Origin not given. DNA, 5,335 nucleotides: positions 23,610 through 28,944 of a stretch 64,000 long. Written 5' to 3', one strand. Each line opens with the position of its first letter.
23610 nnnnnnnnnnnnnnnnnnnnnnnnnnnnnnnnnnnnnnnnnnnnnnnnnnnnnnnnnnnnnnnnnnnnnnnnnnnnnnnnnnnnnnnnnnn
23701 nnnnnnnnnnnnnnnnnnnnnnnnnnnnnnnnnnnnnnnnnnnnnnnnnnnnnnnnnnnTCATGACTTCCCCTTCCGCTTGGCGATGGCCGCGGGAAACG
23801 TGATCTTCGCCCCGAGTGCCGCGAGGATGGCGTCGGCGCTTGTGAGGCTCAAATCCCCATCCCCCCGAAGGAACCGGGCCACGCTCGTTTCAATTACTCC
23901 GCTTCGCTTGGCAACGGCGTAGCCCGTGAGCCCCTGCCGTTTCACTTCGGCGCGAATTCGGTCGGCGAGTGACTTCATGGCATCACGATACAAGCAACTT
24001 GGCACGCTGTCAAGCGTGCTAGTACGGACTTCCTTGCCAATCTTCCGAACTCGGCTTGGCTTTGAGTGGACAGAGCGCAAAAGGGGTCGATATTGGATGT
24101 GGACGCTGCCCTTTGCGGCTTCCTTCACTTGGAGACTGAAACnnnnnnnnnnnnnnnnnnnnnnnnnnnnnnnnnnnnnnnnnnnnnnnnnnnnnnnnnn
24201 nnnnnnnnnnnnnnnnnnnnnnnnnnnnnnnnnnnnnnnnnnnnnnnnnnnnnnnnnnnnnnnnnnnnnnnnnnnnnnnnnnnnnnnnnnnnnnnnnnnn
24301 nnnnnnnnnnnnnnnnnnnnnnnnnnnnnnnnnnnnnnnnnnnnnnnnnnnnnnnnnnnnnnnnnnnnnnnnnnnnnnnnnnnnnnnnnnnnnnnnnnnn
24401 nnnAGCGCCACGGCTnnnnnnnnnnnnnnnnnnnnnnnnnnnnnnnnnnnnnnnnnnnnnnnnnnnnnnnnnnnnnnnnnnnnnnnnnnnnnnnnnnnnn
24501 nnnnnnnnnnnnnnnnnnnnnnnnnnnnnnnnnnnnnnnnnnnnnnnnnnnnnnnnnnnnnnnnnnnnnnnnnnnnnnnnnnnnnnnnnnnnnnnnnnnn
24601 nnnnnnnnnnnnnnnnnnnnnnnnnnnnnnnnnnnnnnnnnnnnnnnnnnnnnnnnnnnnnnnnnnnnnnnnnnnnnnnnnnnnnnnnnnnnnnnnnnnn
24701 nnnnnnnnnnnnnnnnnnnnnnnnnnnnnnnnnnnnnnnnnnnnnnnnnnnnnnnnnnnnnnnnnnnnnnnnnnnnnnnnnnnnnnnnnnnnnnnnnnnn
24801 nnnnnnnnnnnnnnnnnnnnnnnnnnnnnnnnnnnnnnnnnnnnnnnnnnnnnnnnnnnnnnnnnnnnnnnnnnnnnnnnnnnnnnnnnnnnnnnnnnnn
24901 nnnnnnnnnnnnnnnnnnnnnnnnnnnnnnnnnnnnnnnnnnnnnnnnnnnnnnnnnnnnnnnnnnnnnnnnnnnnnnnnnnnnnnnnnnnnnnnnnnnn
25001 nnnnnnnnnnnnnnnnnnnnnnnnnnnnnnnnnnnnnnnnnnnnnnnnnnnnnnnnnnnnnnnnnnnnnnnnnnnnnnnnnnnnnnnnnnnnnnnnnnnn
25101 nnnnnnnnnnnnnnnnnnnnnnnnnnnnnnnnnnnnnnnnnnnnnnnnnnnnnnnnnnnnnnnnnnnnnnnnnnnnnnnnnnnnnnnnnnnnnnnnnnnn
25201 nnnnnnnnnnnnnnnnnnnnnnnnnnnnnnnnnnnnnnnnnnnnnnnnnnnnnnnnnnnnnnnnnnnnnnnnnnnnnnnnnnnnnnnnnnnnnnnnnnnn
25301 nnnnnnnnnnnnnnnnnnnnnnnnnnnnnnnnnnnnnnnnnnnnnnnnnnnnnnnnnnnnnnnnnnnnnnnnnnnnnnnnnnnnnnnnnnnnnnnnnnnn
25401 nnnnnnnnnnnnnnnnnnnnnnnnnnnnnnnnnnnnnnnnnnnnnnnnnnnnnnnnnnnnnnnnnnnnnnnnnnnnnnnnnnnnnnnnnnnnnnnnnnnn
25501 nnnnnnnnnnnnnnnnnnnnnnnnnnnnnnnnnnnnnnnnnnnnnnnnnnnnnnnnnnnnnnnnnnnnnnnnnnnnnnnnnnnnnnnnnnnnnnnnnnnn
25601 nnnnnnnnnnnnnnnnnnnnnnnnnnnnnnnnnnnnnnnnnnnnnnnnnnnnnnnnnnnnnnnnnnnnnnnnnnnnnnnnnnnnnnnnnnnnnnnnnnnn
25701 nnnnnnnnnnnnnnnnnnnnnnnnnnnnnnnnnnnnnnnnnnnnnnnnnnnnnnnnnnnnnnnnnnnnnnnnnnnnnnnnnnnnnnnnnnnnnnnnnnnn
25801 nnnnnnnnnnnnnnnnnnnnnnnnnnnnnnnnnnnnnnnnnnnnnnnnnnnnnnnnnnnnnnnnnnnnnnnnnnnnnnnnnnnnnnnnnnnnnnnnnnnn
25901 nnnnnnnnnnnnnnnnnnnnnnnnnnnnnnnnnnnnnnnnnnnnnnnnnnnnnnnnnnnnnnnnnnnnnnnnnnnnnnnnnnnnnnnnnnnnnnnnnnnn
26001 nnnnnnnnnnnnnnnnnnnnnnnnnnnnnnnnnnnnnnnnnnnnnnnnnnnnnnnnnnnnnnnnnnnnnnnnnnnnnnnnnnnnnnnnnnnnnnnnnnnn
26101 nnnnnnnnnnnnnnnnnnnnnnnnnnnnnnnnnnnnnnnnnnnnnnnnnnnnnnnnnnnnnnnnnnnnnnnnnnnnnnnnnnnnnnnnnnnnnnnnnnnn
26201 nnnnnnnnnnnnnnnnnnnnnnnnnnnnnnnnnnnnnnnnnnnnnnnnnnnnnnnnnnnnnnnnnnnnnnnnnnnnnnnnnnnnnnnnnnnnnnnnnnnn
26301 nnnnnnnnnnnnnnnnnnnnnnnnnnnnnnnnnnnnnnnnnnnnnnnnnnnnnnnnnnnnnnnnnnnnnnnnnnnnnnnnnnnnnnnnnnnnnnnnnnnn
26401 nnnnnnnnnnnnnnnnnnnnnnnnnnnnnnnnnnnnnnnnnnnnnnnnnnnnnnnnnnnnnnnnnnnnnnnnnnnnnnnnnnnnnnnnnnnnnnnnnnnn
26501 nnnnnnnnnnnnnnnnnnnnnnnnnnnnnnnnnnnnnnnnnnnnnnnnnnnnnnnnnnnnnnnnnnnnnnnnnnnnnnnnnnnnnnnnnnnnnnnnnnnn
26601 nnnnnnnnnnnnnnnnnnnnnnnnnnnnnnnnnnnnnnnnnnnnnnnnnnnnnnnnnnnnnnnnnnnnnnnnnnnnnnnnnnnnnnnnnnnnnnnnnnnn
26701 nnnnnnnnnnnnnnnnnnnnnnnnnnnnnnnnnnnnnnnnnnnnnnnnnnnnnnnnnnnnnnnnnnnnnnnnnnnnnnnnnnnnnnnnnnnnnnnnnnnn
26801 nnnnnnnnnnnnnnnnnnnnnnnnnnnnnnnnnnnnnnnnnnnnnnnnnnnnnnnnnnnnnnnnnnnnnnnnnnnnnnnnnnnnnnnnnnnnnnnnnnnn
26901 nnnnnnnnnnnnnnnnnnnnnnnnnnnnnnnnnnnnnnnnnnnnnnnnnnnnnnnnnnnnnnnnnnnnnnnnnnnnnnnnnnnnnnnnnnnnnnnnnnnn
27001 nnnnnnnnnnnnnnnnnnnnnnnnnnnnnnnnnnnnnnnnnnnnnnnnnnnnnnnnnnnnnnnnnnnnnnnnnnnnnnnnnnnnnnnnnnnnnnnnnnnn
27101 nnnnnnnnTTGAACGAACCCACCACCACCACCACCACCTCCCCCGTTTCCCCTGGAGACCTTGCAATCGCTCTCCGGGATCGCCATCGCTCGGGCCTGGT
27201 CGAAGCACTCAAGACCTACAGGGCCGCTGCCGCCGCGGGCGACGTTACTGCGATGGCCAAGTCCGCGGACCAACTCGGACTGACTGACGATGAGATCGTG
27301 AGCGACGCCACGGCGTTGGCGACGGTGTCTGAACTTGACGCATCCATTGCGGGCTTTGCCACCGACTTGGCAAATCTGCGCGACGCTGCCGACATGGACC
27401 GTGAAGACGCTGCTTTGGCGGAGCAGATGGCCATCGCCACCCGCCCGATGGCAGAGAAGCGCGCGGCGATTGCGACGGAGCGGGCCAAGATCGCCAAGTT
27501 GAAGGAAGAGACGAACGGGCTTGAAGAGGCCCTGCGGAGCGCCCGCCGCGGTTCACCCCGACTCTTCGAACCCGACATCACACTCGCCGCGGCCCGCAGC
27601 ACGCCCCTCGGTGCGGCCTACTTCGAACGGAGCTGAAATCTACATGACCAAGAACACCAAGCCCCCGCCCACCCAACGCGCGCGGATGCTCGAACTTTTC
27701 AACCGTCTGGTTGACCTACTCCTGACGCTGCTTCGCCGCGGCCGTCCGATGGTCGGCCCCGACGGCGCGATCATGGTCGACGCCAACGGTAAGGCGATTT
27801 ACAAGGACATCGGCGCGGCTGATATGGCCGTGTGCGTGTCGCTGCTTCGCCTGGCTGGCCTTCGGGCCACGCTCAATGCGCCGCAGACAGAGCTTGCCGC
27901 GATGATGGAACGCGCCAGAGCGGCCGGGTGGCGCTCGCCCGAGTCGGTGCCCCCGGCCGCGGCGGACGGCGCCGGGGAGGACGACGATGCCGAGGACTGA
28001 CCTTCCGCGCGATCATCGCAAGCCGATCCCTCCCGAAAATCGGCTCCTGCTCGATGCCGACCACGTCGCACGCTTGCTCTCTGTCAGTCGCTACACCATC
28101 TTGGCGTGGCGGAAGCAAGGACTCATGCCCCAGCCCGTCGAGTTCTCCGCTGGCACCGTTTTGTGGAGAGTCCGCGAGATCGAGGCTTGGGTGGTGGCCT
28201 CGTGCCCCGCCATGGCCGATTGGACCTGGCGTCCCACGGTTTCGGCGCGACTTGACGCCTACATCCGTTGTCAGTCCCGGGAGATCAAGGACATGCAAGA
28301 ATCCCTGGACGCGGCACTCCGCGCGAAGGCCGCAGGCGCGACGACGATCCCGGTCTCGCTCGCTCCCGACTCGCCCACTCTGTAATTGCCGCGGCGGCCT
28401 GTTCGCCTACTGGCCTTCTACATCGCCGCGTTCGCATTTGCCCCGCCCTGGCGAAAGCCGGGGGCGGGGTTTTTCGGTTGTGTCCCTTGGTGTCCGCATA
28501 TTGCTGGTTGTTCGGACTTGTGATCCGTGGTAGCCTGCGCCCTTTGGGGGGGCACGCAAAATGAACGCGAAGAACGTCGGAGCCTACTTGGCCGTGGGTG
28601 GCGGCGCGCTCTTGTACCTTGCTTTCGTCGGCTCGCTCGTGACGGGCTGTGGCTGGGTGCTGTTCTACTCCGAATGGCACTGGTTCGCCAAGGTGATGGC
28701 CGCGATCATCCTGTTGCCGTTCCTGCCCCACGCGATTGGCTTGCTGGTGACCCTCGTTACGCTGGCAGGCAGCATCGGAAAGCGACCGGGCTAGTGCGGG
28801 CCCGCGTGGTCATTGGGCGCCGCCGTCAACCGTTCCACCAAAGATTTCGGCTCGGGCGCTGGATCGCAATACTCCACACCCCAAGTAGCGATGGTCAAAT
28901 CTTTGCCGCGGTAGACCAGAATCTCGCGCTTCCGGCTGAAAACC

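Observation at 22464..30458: tRNA-Met split by an ~8-kb island with PICI-like (int/alpA/primase-ori) phage-satellite architecture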

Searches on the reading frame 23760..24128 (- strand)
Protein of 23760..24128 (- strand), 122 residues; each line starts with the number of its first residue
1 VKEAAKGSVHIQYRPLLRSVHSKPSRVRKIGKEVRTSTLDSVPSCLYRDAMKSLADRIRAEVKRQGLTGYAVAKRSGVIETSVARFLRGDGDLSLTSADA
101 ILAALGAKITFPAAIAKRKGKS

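Call 10: search_protein_families(library=pfam, max_evalue=0.01, proteins=[window:23760-24128:-])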
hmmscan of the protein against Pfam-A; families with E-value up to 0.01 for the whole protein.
window:23760-24128:- (122 aa): 2 families
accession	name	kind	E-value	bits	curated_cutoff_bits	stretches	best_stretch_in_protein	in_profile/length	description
PF01381.28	HTH_3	-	6.6e-05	23.3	23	1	58-109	1-52/55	Helix-turn-helix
PF13560.12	HTH_31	-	0.00016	22.3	27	1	54-107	2-56/64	Helix-turn-helix domain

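Call 11: search_protein_families(library=phrogs, max_evalue=0.001, proteins=[window:23760-24128:-])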
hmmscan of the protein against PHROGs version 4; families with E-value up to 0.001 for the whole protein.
window:23760-24128:- (122 aa): 6 families
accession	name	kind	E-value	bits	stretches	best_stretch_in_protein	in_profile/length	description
phrog_1373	-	transcription regulation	9.2e-08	33.2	1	54-117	64-127/166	transcriptional regulator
phrog_4583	-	transcription regulation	2.3e-06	28.6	1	50-107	7-64/81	transcriptional repressor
phrog_4268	-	transcription regulation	7e-06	27.2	1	46-113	28-93/96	transcriptional repressor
phrog_2328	-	transcription regulation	9e-05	23.3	1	51-108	13-70/128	transcriptional repressor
phrog_8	-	transcription regulation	0.00018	22.1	1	49-107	153-210/346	transcriptional regulator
phrog_3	-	transcription regulation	0.00024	22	1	47-110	82-146/430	transcriptional repressor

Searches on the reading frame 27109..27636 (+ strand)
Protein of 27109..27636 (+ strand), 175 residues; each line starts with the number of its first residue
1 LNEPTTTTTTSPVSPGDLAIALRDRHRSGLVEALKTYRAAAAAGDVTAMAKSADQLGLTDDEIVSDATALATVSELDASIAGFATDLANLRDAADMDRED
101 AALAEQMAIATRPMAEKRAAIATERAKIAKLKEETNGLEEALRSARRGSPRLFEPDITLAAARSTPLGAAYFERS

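Call 10: search_protein_families(library=pfam, max_evalue=0.01, proteins=[window:27109-27636:+])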
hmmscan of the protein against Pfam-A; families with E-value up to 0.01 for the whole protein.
window:27109-27636:+ (175 aa): 0 families

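Call 11: search_protein_families(library=phrogs, max_evalue=0.001, proteins=[window:27109-27636:+])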
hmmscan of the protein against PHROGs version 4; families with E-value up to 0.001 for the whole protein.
window:27109-27636:+ (175 aa): 0 families

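Call 37: search_protein_families(library=padloc, max_evalue=0.01, proteins=[window:27109-27636:+])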
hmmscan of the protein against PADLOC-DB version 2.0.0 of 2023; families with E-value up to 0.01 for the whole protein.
window:27109-27636:+ (175 aa): 0 families

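Call 38: search_protein_families(library=ncbifam, max_evalue=0.01, proteins=[window:27109-27636:+])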
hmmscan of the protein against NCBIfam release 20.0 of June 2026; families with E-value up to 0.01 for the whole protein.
window:27109-27636:+ (175 aa): 0 families

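Call 66: find_related_loci(query=window:27109-27636:+, collection=viral_contigs, flank=8000)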
Query window:27109-27636:+ (175 aa) in viral_contigs; peptide patterns used: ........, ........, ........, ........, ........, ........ (x = any residue, [..] = any of these).
55 stretches matched a pattern, but none encodes a relative of the query by tblastn (E <= 1e-3).

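Call 106: search_solved_structures(query=window:27109-27636:+, max_evalue=1)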
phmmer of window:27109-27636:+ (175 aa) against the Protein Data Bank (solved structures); distinct sequences matched with E-value up to 1: 3.
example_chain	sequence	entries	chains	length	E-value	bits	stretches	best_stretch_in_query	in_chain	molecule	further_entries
6y06_A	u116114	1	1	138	0.28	14.8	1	25-92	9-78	Moevan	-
6fik_C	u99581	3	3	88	0.34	14.5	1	52-107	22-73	Polyketide synthase | Acyl carrier protein (ACP) of Non-reducing polyketide synthase CTB1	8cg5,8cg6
7skh_A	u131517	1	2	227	0.84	13.2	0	6-89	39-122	Cadherin-23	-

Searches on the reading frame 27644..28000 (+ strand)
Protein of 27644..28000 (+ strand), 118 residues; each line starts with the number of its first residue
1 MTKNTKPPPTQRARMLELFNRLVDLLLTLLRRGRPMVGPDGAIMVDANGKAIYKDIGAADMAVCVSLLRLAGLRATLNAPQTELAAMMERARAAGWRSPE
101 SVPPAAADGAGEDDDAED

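Call 103: search_solved_structures(query=window:27644-28000:+, max_evalue=1)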
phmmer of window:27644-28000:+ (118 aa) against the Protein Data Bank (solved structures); distinct sequences matched with E-value up to 1: 12.
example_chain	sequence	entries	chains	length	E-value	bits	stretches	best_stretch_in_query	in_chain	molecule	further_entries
8prj_A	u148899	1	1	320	0.014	19.3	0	34-53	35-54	v31Bagel8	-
6tjg_A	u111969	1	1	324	0.03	18.1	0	33-53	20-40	Cake8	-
6tjh_A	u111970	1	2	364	0.037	17.9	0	33-53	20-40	Cake9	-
6tji_A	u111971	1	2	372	0.045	17.6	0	33-53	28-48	Cake10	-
5y9h_A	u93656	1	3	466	0.089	16.6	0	59-89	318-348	SafD,Putative outer membrane protein,Putative outer membrane protein,Putative outer membra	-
6tje_A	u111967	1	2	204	0.13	16.1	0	33-53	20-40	Cake5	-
6tjf_A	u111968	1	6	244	0.15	15.9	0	33-53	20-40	Cake6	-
6tjd_A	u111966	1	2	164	0.16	15.8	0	33-53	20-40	Cake4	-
8prs_A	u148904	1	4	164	0.18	15.7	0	34-53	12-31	nvBagel4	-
8pra_A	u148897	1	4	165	0.19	15.6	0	34-53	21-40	Cell surface protein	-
6tjc_A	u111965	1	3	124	0.47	14.3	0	33-53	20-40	Cake3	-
4wa8_A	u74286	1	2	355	0.64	13.9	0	15-58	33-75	Flap endonuclease 1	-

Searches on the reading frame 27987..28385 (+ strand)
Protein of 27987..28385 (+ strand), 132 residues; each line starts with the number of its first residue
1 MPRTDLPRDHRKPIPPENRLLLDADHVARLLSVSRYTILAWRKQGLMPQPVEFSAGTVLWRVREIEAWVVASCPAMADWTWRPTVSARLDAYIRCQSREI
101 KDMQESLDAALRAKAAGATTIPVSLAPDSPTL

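Call 10: search_protein_families(library=pfam, max_evalue=0.01, proteins=[window:27987-28385:+])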
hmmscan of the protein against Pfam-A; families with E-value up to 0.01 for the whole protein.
window:27987-28385:+ (132 aa): 4 families
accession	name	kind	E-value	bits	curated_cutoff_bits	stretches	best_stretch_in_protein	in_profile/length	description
PF12728.13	HTH_17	-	2e-05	25.2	27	1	21-68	1-46/51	Helix-turn-helix domain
PF05930.18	Phage_AlpA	-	0.00051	20.3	21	1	26-69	8-51/51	Prophage CP4-57 regulatory protein (AlpA)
PF00376.29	MerR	-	0.00085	19.5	28.2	1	27-52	5-30/38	MerR family regulatory protein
PF13411.12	MerR_1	-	0.0095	16.5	21.6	0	26-51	5-30/69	MerR HTH family regulatory protein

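Call 11: search_protein_families(library=phrogs, max_evalue=0.001, proteins=[window:27987-28385:+])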
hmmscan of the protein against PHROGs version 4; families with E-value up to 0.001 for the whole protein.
window:27987-28385:+ (132 aa): 4 families
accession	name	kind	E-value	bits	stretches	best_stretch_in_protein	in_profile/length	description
phrog_66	-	integration and excision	1.1e-08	36.2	1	13-69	85-140/412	excisionase and transcriptional regulator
phrog_597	-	DNA, RNA and nucleotide metabolism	1.8e-08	35.6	1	18-100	109-190/200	DNA binding protein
phrog_2790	-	integration and excision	6.3e-05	23.9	1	21-72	28-79/100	excisionase and transcriptional regulator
phrog_4745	-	DNA, RNA and nucleotide metabolism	0.00049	20.9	1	21-69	31-84/107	DNA binding protein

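Call 37: search_protein_families(library=padloc, max_evalue=0.01, proteins=[window:27987-28385:+])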
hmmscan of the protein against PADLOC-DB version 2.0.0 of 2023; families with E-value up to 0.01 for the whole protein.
window:27987-28385:+ (132 aa): 1 family
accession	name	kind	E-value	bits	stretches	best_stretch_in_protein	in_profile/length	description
PDLC04133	mad1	-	0.0021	16.3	1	21-69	5-51/60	mads_1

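Call 38: search_protein_families(library=ncbifam, max_evalue=0.01, proteins=[window:27987-28385:+])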
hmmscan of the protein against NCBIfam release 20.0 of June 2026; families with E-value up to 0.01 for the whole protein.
window:27987-28385:+ (132 aa): 0 families

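Call 102: search_solved_structures(query=window:27987-28385:+, max_evalue=1)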
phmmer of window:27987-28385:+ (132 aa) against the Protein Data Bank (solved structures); distinct sequences matched with E-value up to 1: 1.
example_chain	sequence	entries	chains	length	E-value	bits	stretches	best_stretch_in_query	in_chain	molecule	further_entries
8c3t_A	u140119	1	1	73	0.038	17.1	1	21-80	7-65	AlpA family phage regulatory protein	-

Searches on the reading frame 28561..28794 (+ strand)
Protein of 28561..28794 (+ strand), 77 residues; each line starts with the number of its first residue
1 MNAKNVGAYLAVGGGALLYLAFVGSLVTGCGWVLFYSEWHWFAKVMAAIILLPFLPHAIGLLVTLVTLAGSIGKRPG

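Call 10: search_protein_families(library=pfam, max_evalue=0.01, proteins=[window:28561-28794:+])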
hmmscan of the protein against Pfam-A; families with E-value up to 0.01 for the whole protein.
window:28561-28794:+ (77 aa): 0 families

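Call 11: search_protein_families(library=phrogs, max_evalue=0.001, proteins=[window:28561-28794:+])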
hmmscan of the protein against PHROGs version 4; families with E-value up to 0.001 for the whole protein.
window:28561-28794:+ (77 aa): 0 families

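Call 37: search_protein_families(library=padloc, max_evalue=0.01, proteins=[window:28561-28794:+])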
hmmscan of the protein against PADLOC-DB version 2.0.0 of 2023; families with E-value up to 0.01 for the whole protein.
window:28561-28794:+ (77 aa): 0 families

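Call 38: search_protein_families(library=ncbifam, max_evalue=0.01, proteins=[window:28561-28794:+])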
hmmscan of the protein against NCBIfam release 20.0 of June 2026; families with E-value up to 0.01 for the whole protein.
window:28561-28794:+ (77 aa): 0 families
